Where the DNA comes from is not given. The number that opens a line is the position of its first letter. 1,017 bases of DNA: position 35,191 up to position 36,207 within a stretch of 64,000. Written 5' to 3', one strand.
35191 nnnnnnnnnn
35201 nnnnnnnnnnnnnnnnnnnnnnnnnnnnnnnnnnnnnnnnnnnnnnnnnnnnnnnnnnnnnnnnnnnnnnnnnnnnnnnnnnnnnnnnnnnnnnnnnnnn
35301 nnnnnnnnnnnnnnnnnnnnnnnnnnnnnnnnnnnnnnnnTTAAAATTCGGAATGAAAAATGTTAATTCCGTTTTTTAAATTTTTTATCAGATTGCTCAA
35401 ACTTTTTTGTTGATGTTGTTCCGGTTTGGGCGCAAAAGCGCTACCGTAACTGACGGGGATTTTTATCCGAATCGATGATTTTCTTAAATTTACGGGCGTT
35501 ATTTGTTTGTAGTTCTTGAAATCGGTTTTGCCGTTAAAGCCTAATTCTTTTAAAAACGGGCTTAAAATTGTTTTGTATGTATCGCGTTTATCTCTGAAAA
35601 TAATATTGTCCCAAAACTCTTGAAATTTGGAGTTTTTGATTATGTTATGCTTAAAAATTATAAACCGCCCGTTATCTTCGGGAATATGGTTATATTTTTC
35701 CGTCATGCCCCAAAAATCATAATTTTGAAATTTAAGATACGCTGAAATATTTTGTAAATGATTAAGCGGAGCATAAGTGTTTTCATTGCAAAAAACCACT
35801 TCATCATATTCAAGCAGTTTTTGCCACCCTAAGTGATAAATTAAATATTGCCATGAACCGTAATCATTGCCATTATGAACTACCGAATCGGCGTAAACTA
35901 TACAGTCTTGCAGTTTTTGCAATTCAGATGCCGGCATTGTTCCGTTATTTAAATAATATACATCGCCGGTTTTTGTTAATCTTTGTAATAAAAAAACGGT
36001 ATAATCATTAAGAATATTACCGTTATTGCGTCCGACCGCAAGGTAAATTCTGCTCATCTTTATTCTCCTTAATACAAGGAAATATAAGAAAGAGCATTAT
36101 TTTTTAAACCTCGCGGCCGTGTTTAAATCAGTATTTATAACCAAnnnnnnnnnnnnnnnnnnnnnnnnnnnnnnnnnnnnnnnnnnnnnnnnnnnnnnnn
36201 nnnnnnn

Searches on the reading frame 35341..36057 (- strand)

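Call 4: search_protein_families(library=ncbifam, proteins=[window:35341-36057:-])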
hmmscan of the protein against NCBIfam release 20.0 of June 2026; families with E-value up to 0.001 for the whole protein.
window:35341-36057:- (238 aa): 0 families

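Call 35: search_protein_families(library=pfam, proteins=[window:35341-36057:-], max_evalue=0.01)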
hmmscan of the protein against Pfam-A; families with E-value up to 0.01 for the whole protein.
window:35341-36057:- (238 aa): 1 family
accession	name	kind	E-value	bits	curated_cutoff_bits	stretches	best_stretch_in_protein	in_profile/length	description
PF05045.17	RgpF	-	2.3e-18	66.6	25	1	36-183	4-168/503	Rhamnan synthesis protein F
